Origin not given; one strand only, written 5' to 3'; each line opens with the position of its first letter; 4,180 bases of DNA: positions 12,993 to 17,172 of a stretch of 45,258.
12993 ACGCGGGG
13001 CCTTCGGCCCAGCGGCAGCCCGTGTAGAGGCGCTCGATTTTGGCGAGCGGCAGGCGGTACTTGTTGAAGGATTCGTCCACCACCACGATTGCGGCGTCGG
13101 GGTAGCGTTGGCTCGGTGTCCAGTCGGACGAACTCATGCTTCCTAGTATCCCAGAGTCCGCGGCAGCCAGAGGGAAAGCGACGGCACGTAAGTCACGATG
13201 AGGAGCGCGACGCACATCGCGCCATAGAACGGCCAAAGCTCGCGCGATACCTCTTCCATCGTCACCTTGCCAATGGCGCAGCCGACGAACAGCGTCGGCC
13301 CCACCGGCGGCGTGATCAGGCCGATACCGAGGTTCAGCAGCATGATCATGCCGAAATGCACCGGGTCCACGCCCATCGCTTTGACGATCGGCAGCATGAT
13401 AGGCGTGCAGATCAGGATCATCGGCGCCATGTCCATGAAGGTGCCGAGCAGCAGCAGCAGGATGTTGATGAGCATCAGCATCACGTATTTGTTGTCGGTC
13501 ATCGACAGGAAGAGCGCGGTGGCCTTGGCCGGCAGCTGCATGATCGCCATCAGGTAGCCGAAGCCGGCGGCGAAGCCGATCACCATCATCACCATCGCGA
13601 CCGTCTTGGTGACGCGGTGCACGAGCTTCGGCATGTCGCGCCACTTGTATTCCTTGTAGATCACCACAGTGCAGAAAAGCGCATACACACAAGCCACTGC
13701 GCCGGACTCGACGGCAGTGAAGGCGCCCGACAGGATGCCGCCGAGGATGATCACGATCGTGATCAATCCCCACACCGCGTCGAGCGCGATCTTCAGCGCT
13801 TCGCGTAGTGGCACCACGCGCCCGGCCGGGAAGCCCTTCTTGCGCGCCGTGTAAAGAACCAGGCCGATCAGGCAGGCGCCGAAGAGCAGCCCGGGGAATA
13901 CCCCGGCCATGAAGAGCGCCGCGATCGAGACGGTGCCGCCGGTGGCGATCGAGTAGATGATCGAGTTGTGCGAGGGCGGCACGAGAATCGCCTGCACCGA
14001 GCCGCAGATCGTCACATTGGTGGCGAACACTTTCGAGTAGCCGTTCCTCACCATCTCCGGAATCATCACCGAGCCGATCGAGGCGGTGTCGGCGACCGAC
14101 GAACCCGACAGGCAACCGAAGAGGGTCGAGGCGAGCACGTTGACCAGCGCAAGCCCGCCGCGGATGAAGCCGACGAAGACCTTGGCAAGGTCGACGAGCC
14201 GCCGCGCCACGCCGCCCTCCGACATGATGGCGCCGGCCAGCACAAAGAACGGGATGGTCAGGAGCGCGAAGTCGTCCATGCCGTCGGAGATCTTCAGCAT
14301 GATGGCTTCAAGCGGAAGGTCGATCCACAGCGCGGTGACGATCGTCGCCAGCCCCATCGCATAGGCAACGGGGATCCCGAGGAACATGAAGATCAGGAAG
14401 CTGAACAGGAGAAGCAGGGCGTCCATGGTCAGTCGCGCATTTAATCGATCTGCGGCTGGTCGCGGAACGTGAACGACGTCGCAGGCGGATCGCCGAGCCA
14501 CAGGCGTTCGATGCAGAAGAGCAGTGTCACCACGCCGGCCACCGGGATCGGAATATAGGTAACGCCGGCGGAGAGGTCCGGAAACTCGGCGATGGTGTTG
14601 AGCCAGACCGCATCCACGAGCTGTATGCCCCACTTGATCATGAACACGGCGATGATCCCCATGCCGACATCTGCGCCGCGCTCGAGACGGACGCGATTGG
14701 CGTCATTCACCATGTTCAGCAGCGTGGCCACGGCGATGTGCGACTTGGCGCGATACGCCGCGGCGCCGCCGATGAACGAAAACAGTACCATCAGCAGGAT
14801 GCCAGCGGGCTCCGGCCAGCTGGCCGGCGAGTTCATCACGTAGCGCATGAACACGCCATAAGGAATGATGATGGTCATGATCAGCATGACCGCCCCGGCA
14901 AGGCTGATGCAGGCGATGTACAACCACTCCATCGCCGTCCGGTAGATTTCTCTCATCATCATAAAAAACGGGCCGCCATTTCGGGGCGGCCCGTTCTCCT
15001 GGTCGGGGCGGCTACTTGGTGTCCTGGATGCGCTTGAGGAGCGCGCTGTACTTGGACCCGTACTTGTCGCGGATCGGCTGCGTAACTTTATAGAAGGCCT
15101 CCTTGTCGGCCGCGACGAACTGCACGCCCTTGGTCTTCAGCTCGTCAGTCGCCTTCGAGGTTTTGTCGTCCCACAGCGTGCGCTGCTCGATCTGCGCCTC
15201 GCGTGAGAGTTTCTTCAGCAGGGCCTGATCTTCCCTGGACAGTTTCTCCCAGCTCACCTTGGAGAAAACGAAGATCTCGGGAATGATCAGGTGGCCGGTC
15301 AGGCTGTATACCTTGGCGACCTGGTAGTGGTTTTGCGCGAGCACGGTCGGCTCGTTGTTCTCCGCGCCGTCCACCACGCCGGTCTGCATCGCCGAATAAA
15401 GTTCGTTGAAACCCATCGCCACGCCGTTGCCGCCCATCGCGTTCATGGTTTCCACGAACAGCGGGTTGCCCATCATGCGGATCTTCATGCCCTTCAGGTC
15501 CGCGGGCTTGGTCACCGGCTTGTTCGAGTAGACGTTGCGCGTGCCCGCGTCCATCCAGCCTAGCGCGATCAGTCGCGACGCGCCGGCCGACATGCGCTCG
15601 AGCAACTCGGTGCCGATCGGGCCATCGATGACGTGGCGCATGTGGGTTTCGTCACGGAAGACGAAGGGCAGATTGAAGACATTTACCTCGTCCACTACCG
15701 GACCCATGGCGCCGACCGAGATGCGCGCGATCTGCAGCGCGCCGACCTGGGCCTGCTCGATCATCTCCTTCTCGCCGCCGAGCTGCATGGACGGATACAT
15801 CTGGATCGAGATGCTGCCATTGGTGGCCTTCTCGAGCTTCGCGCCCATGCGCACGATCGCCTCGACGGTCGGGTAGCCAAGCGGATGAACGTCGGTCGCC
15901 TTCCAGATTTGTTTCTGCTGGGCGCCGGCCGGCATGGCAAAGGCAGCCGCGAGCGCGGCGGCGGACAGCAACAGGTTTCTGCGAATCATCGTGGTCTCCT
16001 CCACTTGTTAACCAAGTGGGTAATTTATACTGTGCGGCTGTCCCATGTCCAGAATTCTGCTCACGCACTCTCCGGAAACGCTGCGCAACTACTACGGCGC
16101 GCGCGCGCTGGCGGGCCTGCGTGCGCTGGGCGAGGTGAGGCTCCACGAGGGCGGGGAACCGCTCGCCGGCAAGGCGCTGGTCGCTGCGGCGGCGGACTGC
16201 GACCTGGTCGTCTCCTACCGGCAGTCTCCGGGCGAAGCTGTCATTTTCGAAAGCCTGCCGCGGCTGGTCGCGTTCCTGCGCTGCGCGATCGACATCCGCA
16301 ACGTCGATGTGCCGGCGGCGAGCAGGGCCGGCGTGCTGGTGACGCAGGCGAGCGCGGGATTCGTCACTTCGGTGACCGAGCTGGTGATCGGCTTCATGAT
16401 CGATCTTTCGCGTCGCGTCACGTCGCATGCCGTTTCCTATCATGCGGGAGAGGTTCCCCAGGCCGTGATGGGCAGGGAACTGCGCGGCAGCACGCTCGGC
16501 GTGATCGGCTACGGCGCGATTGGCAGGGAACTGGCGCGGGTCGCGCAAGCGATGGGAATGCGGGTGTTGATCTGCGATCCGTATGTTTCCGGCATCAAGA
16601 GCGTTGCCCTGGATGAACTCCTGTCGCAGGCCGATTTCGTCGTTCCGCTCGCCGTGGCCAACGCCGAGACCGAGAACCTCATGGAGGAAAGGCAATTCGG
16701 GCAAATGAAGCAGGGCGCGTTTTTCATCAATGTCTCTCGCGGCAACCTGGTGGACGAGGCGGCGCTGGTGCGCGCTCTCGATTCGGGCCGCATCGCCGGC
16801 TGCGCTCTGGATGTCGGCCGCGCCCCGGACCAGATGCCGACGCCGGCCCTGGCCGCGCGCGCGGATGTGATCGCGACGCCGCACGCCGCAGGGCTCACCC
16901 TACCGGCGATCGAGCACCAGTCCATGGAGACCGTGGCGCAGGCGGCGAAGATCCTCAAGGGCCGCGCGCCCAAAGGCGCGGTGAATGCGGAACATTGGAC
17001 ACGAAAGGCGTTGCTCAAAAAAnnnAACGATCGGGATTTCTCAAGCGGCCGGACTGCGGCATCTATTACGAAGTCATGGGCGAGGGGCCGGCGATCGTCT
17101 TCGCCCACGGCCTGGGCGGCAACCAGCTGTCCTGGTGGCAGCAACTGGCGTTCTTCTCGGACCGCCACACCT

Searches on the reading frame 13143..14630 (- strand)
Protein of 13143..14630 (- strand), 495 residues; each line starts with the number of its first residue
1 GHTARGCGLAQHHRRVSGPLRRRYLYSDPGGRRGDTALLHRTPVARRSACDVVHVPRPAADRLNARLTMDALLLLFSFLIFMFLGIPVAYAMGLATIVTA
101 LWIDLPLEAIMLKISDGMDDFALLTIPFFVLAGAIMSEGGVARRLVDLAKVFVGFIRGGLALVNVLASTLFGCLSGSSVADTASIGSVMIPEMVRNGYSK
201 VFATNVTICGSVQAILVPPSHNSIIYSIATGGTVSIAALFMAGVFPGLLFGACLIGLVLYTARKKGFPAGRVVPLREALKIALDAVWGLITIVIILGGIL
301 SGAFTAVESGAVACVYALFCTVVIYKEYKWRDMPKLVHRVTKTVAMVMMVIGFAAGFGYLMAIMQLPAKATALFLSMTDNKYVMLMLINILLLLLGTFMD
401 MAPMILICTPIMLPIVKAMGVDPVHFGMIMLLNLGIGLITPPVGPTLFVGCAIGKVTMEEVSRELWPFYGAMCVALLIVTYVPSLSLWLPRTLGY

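Call 40: search_protein_families(library=pfam, proteins=[window:13143-14630:-], max_evalue=0.001)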
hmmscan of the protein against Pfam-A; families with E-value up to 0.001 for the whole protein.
window:13143-14630:- (495 aa): 1 family
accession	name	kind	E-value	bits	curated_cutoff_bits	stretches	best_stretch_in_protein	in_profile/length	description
PF06808.19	DctM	-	2.4e-112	376.2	23.8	1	76-485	2-413/413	Tripartite ATP-independent periplasmic transporter, DctM component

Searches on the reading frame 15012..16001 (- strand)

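Call 10: search_protein_families(library=pfam, proteins=[window:15012-16001:-], max_evalue=0.001)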
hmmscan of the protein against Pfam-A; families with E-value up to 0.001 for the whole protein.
window:15012-16001:- (329 aa): 1 family
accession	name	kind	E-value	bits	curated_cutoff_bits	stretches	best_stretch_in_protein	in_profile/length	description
PF03480.18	DctP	-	3.1e-75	253.6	23.4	1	38-314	4-283/286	Bacterial extracellular solute-binding protein, family 7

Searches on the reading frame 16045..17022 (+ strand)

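Call 10: search_protein_families(library=pfam, proteins=[window:16045-17022:+], max_evalue=0.001)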
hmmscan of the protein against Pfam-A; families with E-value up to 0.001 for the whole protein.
window:16045-17022:+ (326 aa): 3 families
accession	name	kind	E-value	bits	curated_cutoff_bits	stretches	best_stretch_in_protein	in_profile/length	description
PF02826.25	2-Hacid_dh_C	-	6.4e-48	162.9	25.1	1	115-282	1-178/178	D-isomer specific 2-hydroxyacid dehydrogenase, NAD binding domain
PF00389.36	2-Hacid_dh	-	1.5e-12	47.8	24.6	1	28-314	20-134/134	D-isomer specific 2-hydroxyacid dehydrogenase, catalytic domain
PF13478.12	XdhC_C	-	6.8e-05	23.8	29.7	1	152-246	2-66/125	XdhC Rossmann domain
